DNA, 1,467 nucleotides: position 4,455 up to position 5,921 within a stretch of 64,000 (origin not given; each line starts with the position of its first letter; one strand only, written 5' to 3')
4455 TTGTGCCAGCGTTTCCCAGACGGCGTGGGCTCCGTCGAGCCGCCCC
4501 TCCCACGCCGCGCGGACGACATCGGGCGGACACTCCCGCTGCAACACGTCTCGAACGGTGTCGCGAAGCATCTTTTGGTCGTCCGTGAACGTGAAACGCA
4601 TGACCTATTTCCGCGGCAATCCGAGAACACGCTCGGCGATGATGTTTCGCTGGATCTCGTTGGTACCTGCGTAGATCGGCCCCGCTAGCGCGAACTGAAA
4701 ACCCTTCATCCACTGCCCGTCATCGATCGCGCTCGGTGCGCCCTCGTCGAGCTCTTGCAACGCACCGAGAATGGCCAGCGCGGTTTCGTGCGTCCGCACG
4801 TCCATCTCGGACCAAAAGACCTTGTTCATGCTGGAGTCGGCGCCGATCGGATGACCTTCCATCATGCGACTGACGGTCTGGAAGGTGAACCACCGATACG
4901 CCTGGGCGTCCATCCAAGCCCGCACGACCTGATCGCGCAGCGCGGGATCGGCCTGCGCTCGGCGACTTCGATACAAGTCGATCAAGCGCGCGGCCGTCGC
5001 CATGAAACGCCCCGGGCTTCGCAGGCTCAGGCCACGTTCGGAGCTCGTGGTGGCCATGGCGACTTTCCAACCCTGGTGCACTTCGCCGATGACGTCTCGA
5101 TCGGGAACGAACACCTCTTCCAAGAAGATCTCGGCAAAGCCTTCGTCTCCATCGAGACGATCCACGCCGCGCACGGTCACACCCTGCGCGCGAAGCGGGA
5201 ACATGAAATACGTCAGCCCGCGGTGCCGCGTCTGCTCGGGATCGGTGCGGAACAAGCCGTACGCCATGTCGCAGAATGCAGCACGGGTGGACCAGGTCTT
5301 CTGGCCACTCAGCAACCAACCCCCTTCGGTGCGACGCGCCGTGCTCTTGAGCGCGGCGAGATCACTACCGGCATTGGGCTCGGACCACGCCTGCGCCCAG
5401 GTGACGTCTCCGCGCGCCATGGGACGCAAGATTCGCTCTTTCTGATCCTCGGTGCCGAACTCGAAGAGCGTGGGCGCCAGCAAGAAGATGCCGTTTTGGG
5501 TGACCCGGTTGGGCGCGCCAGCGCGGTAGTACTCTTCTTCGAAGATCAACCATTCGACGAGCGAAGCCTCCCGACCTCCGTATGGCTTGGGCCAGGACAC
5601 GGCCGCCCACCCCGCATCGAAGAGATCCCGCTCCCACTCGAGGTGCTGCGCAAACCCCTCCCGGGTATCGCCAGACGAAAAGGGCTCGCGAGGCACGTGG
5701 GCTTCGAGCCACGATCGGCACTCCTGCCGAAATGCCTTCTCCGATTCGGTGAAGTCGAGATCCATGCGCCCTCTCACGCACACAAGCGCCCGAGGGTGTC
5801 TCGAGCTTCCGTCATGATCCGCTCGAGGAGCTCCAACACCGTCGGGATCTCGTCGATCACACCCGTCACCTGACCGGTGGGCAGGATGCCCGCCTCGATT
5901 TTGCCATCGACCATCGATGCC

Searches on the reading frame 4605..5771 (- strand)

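Call 11: search_protein_families(library=pfam, proteins=[window:4605-5771:-])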
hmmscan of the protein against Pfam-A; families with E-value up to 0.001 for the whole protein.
window:4605-5771:- (388 aa): 3 families
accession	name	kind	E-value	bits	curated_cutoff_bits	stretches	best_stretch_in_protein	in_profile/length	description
PF00441.29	Acyl-CoA_dh_1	-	3.2e-20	73.2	22.4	1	233-383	2-150/150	Acyl-CoA dehydrogenase, C-terminal domain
PF02770.24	Acyl-CoA_dh_M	-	6.6e-19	68.3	33.3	1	126-215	1-92/97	Acyl-CoA dehydrogenase, middle domain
PF02771.21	Acyl-CoA_dh_N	-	1.4e-17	64.6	22.9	1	8-122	1-113/113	Acyl-CoA dehydrogenase, N-terminal domain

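Call 26: search_protein_families(library=ncbifam, proteins=[window:4605-5771:-], max_evalue=1e-10)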
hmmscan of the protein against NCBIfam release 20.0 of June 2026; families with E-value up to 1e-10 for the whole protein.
window:4605-5771:- (388 aa): 11 families
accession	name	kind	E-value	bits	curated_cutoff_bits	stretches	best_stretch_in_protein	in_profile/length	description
TIGR03204.1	pimC_large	equivalog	8.7e-58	196.1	623.85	1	4-385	1-395/395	pimeloyl-CoA dehydrogenase large subunit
NF008997.0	PRK12341.1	equivalog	2.7e-29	102.4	537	1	3-339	1-341/382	acyl-CoA dehydrogenase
NF053553.1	prodigi_MBC_PigA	equivalog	1.8e-27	96.5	500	1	100-384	98-380/381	prodigiosin MBC biosynthesis dehydrogenase PigA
NF042972.1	AcrlCoAredClosAcrC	equivalog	2.6e-27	95.5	640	1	3-383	1-377/378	acryloyl-CoA reductase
NF045552.1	GlutCoADH_Des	equivalog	8.2e-25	87.8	470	1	3-338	1-343/387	glutaryl-CoA dehydrogenase Acd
NF043006.1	CyhCrbnylCoADH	equivalog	3.7e-24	85.4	650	1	50-381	44-374/380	cyclohexane-1-carbonyl-CoA dehydrogenase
NF045652.1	ProlPCPDhRedW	equivalog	5.8e-24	84.6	650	1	102-385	95-375/376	L-prolyl-[peptidyl-carrier protein] dehydrogenase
NF042439.1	SulpropCoADesulf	equivalog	1.4e-19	70.1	600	1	48-385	31-373/379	3-sulfinopropanoyl-CoA desulfinase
NF002885.1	PRK03354.1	equivalog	1.1e-18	67.4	540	1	3-337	1-336/378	crotonobetainyl-CoA dehydrogenase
NF058590.1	AcCoDHFadEBacil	equivalog_domain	7.8e-18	64.3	600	1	6-239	20-250/586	acyl-CoA dehydrogenase FadE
TIGR03207.1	cyc_hxne_CoA_dh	equivalog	9.7e-14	50.9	575.35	1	108-241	99-233/372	cyclohexanecarboxyl-CoA dehydrogenase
